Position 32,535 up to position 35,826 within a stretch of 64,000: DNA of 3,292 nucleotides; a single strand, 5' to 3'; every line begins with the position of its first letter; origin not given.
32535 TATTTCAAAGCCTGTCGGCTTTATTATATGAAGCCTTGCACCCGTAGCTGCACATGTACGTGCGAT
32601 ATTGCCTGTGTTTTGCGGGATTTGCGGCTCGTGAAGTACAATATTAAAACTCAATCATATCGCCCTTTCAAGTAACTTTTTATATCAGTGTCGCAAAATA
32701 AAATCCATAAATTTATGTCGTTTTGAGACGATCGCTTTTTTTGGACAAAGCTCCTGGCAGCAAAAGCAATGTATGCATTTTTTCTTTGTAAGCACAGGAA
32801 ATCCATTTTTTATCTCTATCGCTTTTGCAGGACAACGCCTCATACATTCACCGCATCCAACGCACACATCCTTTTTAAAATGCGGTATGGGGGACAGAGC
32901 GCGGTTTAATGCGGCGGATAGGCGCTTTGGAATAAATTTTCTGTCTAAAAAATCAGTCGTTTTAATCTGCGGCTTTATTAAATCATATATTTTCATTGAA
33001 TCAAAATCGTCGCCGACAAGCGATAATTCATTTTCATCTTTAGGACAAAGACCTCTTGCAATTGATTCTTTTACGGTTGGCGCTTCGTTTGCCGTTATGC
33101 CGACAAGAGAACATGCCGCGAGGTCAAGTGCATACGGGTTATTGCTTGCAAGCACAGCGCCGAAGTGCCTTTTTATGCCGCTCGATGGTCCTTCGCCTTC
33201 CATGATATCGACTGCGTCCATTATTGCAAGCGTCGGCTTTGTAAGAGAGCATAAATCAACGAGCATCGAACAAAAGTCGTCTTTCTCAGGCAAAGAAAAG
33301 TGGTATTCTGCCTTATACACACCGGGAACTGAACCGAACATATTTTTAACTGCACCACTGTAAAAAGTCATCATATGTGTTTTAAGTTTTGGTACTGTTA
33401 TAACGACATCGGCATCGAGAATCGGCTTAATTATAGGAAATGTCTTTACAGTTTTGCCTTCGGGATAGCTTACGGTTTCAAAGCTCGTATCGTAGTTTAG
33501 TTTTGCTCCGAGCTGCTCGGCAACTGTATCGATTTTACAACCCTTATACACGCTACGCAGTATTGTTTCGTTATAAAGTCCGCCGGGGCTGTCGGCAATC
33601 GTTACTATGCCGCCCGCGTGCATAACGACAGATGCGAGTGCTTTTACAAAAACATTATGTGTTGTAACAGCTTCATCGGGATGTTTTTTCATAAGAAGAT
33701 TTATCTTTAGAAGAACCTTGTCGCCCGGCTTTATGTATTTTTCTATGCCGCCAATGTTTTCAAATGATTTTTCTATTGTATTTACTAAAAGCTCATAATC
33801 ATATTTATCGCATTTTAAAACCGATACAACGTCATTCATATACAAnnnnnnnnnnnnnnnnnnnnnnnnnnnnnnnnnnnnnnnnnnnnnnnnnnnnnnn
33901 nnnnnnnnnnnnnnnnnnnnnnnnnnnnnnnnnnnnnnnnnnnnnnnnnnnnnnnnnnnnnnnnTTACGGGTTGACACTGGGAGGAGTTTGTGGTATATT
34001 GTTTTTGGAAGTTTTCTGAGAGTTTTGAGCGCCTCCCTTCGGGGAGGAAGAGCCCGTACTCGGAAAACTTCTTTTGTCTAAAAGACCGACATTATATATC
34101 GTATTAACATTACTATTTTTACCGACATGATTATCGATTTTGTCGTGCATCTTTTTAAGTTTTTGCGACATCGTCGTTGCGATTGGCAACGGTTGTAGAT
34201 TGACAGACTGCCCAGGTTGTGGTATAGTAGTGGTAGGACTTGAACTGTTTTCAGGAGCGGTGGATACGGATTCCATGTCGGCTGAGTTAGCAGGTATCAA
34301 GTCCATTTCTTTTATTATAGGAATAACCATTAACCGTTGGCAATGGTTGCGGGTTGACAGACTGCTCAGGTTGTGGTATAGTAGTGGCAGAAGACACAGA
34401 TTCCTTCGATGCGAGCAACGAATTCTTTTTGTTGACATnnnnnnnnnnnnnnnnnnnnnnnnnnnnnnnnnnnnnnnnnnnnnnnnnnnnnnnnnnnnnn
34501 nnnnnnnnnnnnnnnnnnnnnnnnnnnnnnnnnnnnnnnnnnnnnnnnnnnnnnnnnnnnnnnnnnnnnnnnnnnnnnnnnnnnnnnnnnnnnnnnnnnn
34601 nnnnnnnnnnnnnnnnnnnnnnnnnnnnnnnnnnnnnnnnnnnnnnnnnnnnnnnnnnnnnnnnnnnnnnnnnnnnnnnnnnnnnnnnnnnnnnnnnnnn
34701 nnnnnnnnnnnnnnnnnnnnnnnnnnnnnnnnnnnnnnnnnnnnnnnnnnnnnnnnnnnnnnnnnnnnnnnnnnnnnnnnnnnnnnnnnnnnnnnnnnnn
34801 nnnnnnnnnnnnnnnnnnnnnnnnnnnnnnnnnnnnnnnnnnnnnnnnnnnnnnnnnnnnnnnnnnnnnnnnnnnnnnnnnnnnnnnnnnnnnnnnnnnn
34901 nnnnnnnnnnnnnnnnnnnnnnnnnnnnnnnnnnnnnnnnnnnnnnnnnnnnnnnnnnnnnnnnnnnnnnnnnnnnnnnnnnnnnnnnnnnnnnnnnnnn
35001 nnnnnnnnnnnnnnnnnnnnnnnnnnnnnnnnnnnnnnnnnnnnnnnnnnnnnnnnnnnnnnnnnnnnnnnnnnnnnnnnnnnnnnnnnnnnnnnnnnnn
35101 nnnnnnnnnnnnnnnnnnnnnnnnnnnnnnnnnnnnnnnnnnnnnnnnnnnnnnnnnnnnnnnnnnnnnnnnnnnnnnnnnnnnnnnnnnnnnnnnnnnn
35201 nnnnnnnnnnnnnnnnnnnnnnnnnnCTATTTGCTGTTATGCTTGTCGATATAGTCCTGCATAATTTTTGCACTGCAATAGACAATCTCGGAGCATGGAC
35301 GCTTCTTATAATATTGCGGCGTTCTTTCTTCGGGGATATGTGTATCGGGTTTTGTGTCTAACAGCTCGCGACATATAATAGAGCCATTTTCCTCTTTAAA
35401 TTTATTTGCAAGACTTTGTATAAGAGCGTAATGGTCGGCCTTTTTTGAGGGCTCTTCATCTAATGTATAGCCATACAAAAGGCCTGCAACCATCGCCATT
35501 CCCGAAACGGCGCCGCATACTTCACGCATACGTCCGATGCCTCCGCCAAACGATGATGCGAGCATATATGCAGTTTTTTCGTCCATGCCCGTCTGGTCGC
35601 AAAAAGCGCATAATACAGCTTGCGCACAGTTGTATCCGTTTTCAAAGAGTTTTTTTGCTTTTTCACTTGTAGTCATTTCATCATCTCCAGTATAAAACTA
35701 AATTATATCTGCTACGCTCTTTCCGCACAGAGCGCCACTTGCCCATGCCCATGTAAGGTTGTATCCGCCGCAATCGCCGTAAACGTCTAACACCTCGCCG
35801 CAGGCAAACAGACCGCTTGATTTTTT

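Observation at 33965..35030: Array of six near-perfect sigmaA promoter motifs in a 1-kb gene-less tandem duplication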

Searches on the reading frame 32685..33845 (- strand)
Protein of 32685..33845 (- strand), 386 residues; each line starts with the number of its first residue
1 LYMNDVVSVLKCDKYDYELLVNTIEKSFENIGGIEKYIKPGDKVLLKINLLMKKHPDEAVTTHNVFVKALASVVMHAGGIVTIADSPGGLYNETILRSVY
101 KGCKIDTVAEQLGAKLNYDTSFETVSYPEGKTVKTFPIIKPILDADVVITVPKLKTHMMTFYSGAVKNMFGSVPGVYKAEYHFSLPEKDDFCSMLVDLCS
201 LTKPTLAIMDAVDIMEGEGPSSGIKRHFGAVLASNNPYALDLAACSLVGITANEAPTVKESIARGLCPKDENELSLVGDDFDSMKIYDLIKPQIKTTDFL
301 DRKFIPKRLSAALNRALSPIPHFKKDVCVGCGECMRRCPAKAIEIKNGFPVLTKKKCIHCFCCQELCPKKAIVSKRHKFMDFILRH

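Call 12: find_related_loci(query=window:32685-33845:-, collection=genome_contigs, flank=6000)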
Query window:32685-33845:- (386 aa) in genome_contigs; peptide patterns used: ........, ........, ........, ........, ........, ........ (x = any residue, [..] = any of these).
24 stretches matched a pattern; 9 encode a relative of the query (tblastn E <= 1e-3); 9 distinct loci.
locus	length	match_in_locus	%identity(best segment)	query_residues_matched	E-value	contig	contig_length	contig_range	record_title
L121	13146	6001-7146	76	5-386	0e+0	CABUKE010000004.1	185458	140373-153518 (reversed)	MAG TPA_asm: uncultured Clostridiales bacterium isolate MGYG-HGUT-04085 genome assembly, contig: GUT_GENOME255980_4, who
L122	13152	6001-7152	79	3-386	0e+0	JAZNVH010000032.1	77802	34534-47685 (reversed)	MAG: Candidatus Aphodoplasma sp. isolate T1900044791_TS20190257.MAGScoT_cleanbin_000003 SGB_2648_k141_2462342, whole gen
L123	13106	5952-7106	74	2-386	0e+0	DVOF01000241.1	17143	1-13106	MAG TPA_asm: Candidatus Aphodoplasma excrementigallinarum isolate 4920 USAMLcec10__C192493_L17143_SRR5282096, whole geno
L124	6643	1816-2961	75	5-386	0e+0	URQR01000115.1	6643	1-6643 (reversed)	uncultured Clostridiales bacterium isolate UMGS1253 genome assembly, contig: NODE_5707_length_6643_cov_3.220682, whole g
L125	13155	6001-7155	73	2-386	0e+0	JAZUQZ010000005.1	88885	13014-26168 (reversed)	MAG: Candidatus Aphodoplasma sp. isolate T1900044854_TS20190320.MAGScoT_cleanbin_000007 SGB_3046_k141_2824206, whole gen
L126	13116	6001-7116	60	5-380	8e-159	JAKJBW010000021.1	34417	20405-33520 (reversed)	MAG: Bacillota bacterium isolate UR.bin39 UR_contig_2731, whole genome shotgun sequence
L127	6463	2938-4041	39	7-372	2e-79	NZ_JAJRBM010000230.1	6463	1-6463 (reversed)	MAG: Methanospirillum sp. isolate OWC_0038 OWC_0038_k121_13485584, whole genome shotgun sequence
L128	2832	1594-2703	39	4-372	2e-78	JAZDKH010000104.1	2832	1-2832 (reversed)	MAG: Methanobacteriota archaeon isolate MEGAHIT-group-0.525 k141_2327016, whole genome shotgun sequence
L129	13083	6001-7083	36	6-375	6e-66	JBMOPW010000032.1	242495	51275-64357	MAG: Candidatus Zhuqueibacterota bacterium isolate Betzabe_MAG138 MAG138_32, whole genome shotgun sequence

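Call 28: find_encoding_contigs(protein=window:32685-33845:-, flank=4000, max_places=10)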
Protein window:32685-33845:- (386 aa): no gene with exactly this product is on record in the collection.

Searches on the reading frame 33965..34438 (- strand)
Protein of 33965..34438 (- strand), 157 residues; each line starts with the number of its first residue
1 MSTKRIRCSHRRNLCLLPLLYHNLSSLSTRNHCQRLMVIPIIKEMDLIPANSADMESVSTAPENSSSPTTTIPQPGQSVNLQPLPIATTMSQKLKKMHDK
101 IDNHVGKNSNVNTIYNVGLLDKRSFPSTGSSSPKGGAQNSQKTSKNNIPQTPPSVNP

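Call 18: search_protein_families(library=pfam, proteins=[window:33965-34438:-], max_evalue=1)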
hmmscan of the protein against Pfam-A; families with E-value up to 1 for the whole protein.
window:33965-34438:- (157 aa): 1 family
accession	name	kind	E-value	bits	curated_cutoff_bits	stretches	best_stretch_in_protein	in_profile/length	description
PF17235.7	STD1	-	0.13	12.4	25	1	53-127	7-71/208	STD1/MTH1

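Call 38: find_homologous_proteins(query=window:33965-34438:-, max_evalue=0.01)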
Query window:33965-34438:- (157 aa): 1 proteins with E <= 0.01 among 21 candidates.
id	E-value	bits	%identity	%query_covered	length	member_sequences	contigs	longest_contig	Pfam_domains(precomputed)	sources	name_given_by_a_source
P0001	6.3e-96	336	100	100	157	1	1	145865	-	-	-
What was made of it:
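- Checked: The longest ORF, 157 aa on the minus strand, has no homologue among 5.8 billion proteins except itself (call 38).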

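Call 44: find_encoding_contigs(protein=P0001, flank=10000, max_places=10)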
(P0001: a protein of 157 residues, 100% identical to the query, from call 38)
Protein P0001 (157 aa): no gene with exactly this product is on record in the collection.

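Call 50: search_protein_families(library=phrogs, proteins=[window:33965-34438:-], max_evalue=0.1)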
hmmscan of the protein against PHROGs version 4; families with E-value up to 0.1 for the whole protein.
window:33965-34438:- (157 aa): 0 families

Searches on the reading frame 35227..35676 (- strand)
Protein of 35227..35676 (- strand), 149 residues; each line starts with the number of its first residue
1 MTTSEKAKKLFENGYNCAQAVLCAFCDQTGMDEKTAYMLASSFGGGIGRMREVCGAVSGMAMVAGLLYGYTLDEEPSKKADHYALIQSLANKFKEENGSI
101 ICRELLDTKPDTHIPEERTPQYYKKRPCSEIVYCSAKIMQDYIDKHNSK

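Call 27: find_encoding_contigs(protein=window:35227-35676:-, flank=4000, max_places=10)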
Protein window:35227-35676:- (149 aa): no gene with exactly this product is on record in the collection.
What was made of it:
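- Tried and rejected: The window's neighbouring genes and its 157-aa ORF are not on record (calls 27, 28, 44).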
